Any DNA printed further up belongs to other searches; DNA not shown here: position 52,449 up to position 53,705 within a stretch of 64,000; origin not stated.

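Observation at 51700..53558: Translationally coupled pair of PD-(D/E)xK nuclease-like genes with no methyltransferase: candidate undescribed defence module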

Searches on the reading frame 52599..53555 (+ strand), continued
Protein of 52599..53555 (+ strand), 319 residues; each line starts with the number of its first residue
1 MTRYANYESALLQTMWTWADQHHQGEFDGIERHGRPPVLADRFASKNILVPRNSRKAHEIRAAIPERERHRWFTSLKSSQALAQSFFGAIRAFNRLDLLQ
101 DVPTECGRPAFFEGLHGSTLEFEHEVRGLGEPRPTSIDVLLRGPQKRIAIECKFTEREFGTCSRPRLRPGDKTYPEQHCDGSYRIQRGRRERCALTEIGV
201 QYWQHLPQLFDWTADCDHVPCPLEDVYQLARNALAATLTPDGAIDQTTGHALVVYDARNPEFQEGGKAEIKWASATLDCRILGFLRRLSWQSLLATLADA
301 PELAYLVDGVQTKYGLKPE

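Call 53: search_dna_similar(query=window:52599-53555:+, collection=plasmids, mode=protein, max_rows=30)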
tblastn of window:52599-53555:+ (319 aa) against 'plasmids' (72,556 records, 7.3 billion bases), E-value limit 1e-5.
Records with a match: 38; places in all: 39; records where one place covers at least 80% of the query: 4.
Best place of each record, by identity: <60% 38.
By first word of the organism name: Rhizobium 30; Sinorhizobium 7; Ensifer 1.
By predicted mobility (MOB-suite, as given by PLSDB): conjugative 32; non-mobilizable 6.
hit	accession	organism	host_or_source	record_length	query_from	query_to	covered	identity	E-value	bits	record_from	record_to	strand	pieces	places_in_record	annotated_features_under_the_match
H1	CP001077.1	Rhizobium etli CIAT 652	-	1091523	34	295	82%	35.1%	3e-23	107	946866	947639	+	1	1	hypothetical conserved protein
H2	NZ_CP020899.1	Rhizobium phaseoli Brasil 5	Phaseolus vulgaris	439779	34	295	82%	33.8%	2e-20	99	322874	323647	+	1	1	hypothetical protein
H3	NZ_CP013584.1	Rhizobium phaseoli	Phaseolus vulgaris,Whole ...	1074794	34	295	82%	33.8%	3e-20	99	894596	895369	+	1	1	record has no annotation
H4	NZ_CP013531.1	Rhizobium phaseoli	Phaseolus vulgaris,Whole ...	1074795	34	295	82%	33.8%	3e-20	99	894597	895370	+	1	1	record has no annotation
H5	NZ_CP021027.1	Rhizobium sp. TAL182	Phaseolus vulgaris,cell culture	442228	34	269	74%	35.7%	8e-24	108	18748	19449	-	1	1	hypothetical protein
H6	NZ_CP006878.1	Rhizobium gallicum bv. gallicum R602sp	Phaseolus vulgaris,whole ...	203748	34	269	74%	35.7%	3e-23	107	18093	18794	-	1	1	hypothetical protein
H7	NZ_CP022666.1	Rhizobium leguminosarum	single cell,root nodules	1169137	34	269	74%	35.2%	8e-23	106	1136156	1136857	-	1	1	record has no annotation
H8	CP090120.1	Rhizobium leguminosarum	Trifolium ambiguum,Cell culture,Plant ...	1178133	34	269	74%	35.2%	8e-23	106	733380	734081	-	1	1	hypothetical protein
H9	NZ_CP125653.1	Rhizobium sp. BT04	Phaseolus vulgaris,Pure culture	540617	34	269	74%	34.8%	4e-20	98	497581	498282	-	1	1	hypothetical protein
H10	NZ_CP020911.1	Rhizobium etli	Phaseolus vulgaris,cell culture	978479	78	295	68%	36.6%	2e-23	108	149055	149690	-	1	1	hypothetical protein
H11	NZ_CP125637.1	Rhizobium leguminosarum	Phaseolus vulgaris,Pure culture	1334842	34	238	64%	38.1%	3e-23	107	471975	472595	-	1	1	record has no annotation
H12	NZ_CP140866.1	Rhizobium leguminosarum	Trifolium pratense,whole organism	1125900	34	238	64%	38.1%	4e-23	107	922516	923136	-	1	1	record has no annotation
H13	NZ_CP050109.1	Rhizobium leguminosarum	Trifolium repens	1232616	34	238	64%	38.1%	4e-23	107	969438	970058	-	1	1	record has no annotation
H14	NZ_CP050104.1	Rhizobium leguminosarum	Trifolium repens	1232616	34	238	64%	38.1%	4e-23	107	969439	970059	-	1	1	record has no annotation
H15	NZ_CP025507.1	Rhizobium leguminosarum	Pisum sativum,pea nodule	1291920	34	238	64%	38.1%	4e-23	107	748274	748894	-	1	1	record has no annotation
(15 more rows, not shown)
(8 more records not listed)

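Call 55: get_annotated_region(hit=H1, flank=6000)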
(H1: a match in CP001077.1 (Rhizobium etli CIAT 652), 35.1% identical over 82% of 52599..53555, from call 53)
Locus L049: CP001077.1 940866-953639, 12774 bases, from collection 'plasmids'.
description: Rhizobium etli CIAT 652 plasmid pC, complete sequence
organism: Rhizobium etli CIAT 652 (NCBI taxid 491916)
taxonomy: Bacteria; Pseudomonadota; Alphaproteobacteria; Hyphomicrobiales; Rhizobiaceae; Rhizobium; Rhizobium etli; Rhizobium etli CIAT 652
host: -; source: -; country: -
typing (MOB-suite, as given by PLSDB): conjugative; replicon rep_cluster_119; relaxase MOBQ; mating-pair formation MPF_T
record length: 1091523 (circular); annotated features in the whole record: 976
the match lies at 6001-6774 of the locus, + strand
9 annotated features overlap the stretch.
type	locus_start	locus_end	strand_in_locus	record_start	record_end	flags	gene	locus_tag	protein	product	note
CDS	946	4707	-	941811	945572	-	-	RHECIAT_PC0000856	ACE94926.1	putative hemolysin-type calcium-binding protein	-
CDS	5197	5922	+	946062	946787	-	-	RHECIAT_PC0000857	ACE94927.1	hypothetical conserved protein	-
CDS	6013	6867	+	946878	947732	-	-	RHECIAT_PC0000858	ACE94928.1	hypothetical conserved protein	-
CDS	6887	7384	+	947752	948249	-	-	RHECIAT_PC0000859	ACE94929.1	hypothetical conserved protein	-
CDS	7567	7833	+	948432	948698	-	-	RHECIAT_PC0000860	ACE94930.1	hypothetical conserved protein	-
CDS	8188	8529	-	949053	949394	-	-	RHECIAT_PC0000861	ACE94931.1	hypothetical protein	-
CDS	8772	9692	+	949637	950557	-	-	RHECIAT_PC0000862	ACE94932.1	hypothetical protein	-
CDS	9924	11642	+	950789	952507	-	-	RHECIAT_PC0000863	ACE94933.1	hypothetical conserved protein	-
CDS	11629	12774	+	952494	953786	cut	-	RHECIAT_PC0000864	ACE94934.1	hypothetical conserved protein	-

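Call 56: get_annotated_region(hit=H5, flank=6000)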
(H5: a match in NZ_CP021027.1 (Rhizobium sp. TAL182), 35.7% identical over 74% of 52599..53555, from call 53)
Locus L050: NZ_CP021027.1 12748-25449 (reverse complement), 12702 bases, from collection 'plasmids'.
description: Rhizobium sp. TAL182 plasmid pRetTAL182c, complete sequence
organism: Rhizobium sp. TAL182 (NCBI taxid 2020313)
taxonomy: Bacteria; Pseudomonadota; Alphaproteobacteria; Hyphomicrobiales; Rhizobiaceae; Rhizobium; Rhizobium sp. TAL182
host: -; source: Phaseolus vulgaris,cell culture; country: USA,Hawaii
typing (MOB-suite, as given by PLSDB): conjugative; replicon rep_cluster_287; relaxase MOBQ; mating-pair formation MPF_T
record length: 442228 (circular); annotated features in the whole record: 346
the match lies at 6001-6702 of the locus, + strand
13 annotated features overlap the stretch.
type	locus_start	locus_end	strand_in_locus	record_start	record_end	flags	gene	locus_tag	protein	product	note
CDS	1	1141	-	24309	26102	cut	-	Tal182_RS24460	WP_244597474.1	PAS domain S-box protein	-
CDS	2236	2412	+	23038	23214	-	-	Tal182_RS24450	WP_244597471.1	XRE family transcriptional regulator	-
CDS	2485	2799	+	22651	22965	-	-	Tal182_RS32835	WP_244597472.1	hypothetical protein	-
CDS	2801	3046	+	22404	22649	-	-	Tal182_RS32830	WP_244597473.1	DUF4142 domain-containing protein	-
CDS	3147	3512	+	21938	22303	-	-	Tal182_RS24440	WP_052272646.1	response regulator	GO:0000160 - phosphorelay signal transduction system [Evidence IEA]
CDS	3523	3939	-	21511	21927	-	-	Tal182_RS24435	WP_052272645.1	response regulator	-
CDS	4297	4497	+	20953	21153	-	-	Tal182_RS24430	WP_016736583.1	type II toxin-antitoxin system VapB family antitoxin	-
CDS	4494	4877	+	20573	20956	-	-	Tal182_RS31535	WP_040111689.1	type II toxin-antitoxin system VapC family toxin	-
CDS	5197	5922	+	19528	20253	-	-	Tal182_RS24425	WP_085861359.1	DUF2726 domain-containing protein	-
CDS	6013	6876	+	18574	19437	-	-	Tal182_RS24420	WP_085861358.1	hypothetical protein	-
CDS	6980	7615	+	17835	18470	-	-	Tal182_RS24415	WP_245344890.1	GIY-YIG nuclease family protein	-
CDS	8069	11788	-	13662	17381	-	-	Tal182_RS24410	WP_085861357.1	hypothetical protein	-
CDS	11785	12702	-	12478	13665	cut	-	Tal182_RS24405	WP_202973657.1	Fic family protein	-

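Call 58: search_protein_families(library=pfam, proteins=[L050:5197-5919:+, L050:6013-6873:+, L050:6980-7612:+, L049:6887-7381:+, L049:5197-5919:+, L048:11129-12073:-, L048:8686-9687:-, L048:7974-8729:-], max_evalue=0.1)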
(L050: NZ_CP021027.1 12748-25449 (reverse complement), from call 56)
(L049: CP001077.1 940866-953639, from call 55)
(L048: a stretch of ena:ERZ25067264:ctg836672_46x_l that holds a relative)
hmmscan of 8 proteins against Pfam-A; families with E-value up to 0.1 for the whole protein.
L050:5197-5919:+ (241 aa): 4 families
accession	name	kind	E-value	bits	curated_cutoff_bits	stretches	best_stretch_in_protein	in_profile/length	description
PF10881.14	DUF2726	-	6.4e-22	78.1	24.7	1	116-233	2-125/126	Protein of unknown function (DUF2726)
PF02653.21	BPD_transp_2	-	0.0023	17.6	26.8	1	2-57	48-104/269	Branched-chain amino acid transport system / permease component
PF18741.7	MTES_1575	-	0.035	14.6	38.2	1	165-217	23-76/96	REase_MTES_1575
PF12434.13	Malate_DH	-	0.04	14.2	21.5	0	203-216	17-30/32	Malate dehydrogenase enzyme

L050:6013-6873:+ (287 aa): 1 family
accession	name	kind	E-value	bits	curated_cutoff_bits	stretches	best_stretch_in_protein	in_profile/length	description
PF22558.3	REase-ARP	-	7.1e-13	49.2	27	1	25-256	56-252/270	Restriction Endonuclease associating with ARP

L050:6980-7612:+ (211 aa): 2 families
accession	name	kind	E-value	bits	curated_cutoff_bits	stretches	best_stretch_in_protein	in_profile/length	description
PF10544.15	T5orf172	-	3.9e-18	66.3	20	1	4-93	1-100/101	T5orf172 domain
PF13455.12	MUG113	-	6.6e-15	55.9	22.3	1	19-91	1-71/73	Meiotically up-regulated gene 113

L049:6887-7381:+ (165 aa): 1 family
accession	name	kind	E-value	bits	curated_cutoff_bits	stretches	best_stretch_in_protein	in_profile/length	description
PF22522.2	DUF6998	-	0.0026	18.1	27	1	67-136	26-90/136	Family of unknown function (DUF6998)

L049:5197-5919:+ (241 aa): 3 families
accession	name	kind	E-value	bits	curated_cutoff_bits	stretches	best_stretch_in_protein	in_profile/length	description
PF10881.14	DUF2726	-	1.4e-21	77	24.7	1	116-233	2-125/126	Protein of unknown function (DUF2726)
PF02653.21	BPD_transp_2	-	0.0076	15.8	26.8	1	2-57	48-104/269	Branched-chain amino acid transport system / permease component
PF18741.7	MTES_1575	-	0.059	13.9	38.2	0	165-216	23-75/96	REase_MTES_1575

L048:11129-12073:- (314 aa): 1 family
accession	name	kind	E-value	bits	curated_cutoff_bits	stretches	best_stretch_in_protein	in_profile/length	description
PF18928.5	DUF5677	-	6.4e-07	30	27.1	1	65-188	34-157/166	Family of unknown function (DUF5677)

L048:8686-9687:- (333 aa): 1 family
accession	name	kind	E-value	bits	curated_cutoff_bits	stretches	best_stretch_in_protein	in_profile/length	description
PF00145.23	DNA_methylase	-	3.2e-79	267.1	22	1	26-318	1-323/324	C-5 cytosine-specific DNA methylase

L048:7974-8729:- (251 aa): 0 families

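Call 64: search_protein_families(library=pfam, proteins=[L045:11020-14385:+, L046:13220-16705:+, L046:16716-17777:+], max_evalue=0.01)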
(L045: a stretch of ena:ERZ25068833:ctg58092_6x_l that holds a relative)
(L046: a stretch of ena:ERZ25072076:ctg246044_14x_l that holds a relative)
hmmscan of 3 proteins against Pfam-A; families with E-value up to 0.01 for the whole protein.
L045:11020-14385:+ (1122 aa): 4 families
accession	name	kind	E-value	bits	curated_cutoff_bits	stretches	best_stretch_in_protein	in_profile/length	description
PF18135.7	Type_ISP_C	-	5.6e-40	137.9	25.9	1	713-1086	2-320/342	Type ISP C-terminal specificity domain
PF02384.22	N6_Mtase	-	1.5e-08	34.8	20.4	1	332-518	6-136/311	N-6 DNA Methylase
PF07669.17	Eco57I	-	6.3e-06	26.8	25.3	1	508-601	75-161/171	Eco57I restriction-modification methylase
PF20473.4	MmeI_Mtase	-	1.3e-05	25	27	1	386-583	20-205/259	MmeI, DNA-methyltransferase domain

L046:13220-16705:+ (1162 aa): 4 families
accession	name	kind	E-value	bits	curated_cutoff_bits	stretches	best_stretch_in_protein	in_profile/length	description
PF18135.7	Type_ISP_C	-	8.1e-47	160.4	25.9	1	749-1129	1-321/342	Type ISP C-terminal specificity domain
PF02384.22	N6_Mtase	-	4e-08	33.4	20.4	1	335-517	9-136/311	N-6 DNA Methylase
PF07669.17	Eco57I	-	5.9e-06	26.9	25.3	1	509-598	77-159/171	Eco57I restriction-modification methylase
PF20473.4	MmeI_Mtase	-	2.3e-05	24.1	27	1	386-582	20-205/259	MmeI, DNA-methyltransferase domain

L046:16716-17777:+ (354 aa): 1 family
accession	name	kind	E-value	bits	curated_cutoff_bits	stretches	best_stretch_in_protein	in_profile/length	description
PF18928.5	DUF5677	-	1.2e-06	29.2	27.1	1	113-263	1-146/166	Family of unknown function (DUF5677)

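Call 65: search_protein_families(library=padloc, proteins=[L045:11020-14385:+, L046:13220-16705:+, L046:16716-17777:+, L048:11129-12073:-, L050:5197-5919:+, L050:6013-6873:+], max_evalue=0.001)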
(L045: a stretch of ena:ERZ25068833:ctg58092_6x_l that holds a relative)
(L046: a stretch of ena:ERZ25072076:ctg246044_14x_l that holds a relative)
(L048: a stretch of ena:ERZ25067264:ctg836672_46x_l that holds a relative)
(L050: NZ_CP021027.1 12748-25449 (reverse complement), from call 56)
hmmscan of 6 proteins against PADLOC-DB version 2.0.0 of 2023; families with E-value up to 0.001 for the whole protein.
L045:11020-14385:+ (1122 aa): 22 families
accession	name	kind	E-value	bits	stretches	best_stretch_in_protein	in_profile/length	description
PDLC03610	REase_MTase_IIG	-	5.4e-85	284.3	3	13-521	3-487/1096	Type IIG restriction enzyme-methyltransferase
PDLC03631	REase_MTase_IIG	-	2.8e-71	238.7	1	13-931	5-894/1086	Type IIG restriction enzyme-methyltransferase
PDLC03597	REase_MTase_IIG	-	1.2e-37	127.1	2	332-672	861-1188/1646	Type IIG restriction enzyme-methyltransferase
PDLC03621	REase_MTase_IIG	-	5.3e-30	102.2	2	334-646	286-584/1024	Type IIG restriction enzyme-methyltransferase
PDLC03051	REase_MTase_I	-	1.3e-27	93.5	1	333-661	847-1162/1591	Type I restriction enzyme-methyltransferase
PDLC04134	mad2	-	4.8e-14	50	1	340-606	259-426/492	mads_2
PDLC03338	MTase_II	-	1.2e-12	45.4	1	343-458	121-219/604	Type II methyltransferase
PDLC03630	REase_MTase_IIG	-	1.4e-09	34.4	1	345-447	364-464/1100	Type IIG restriction enzyme-methyltransferase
PDLC03348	MTase_II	-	3e-09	34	1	348-452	217-312/727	Type II methyltransferase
PDLC03025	MTase_I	-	2.8e-08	30.9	1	317-448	129-238/569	Type I methyltransferase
PDLC02529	PglX|PglXI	-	8.5e-08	28.3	1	326-580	174-424/1189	PglX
PDLC03335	MTase_II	-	7e-07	26.3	1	334-592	62-271/607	Type II methyltransferase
PDLC03021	MTase_I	-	2e-06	24.9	1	323-446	137-242/491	Type I methyltransferase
PDLC03599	REase_MTase_IIG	-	1.7e-05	20.9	1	360-570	323-529/959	Type IIG restriction enzyme-methyltransferase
PDLC03357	MTase_II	-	8.4e-05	19.1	1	341-407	110-163/620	Type II methyltransferase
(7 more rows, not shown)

L046:13220-16705:+ (1162 aa): 18 families
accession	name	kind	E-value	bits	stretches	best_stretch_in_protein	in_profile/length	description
PDLC03610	REase_MTase_IIG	-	5.6e-88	294.2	4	12-520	2-487/1096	Type IIG restriction enzyme-methyltransferase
PDLC03631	REase_MTase_IIG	-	1.5e-74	249.6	3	12-607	4-583/1086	Type IIG restriction enzyme-methyltransferase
PDLC03597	REase_MTase_IIG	-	6e-34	114.9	2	335-664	864-1181/1646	Type IIG restriction enzyme-methyltransferase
PDLC03621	REase_MTase_IIG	-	1.7e-30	103.8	2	334-614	286-560/1024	Type IIG restriction enzyme-methyltransferase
PDLC03051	REase_MTase_I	-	2.1e-27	92.7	1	348-657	861-1159/1591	Type I restriction enzyme-methyltransferase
PDLC04134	mad2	-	2.7e-13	47.6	1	336-605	258-426/492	mads_2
PDLC03338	MTase_II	-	6.6e-12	42.9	1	344-603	122-328/604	Type II methyltransferase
PDLC03630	REase_MTase_IIG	-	1.3e-10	37.8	1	346-457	365-474/1100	Type IIG restriction enzyme-methyltransferase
PDLC03348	MTase_II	-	4.8e-09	33.3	1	348-452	217-312/727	Type II methyltransferase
PDLC03025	MTase_I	-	1.2e-08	32.2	1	314-448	126-238/569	Type I methyltransferase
PDLC02529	PglX|PglXI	-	1.5e-07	27.5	1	382-579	224-424/1189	PglX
PDLC03021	MTase_I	-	7.3e-06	23.1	1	323-446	137-242/491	Type I methyltransferase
PDLC03335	MTase_II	-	2.4e-05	21.2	1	343-590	71-270/607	Type II methyltransferase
PDLC03357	MTase_II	-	4e-05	20.2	1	343-407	112-163/620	Type II methyltransferase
PDLC03599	REase_MTase_IIG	-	5.7e-05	19.2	1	360-569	323-529/959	Type IIG restriction enzyme-methyltransferase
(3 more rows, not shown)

L046:16716-17777:+ (354 aa): 0 families

L048:11129-12073:- (314 aa): 0 families

L050:5197-5919:+ (241 aa): 0 families

L050:6013-6873:+ (287 aa): 0 families
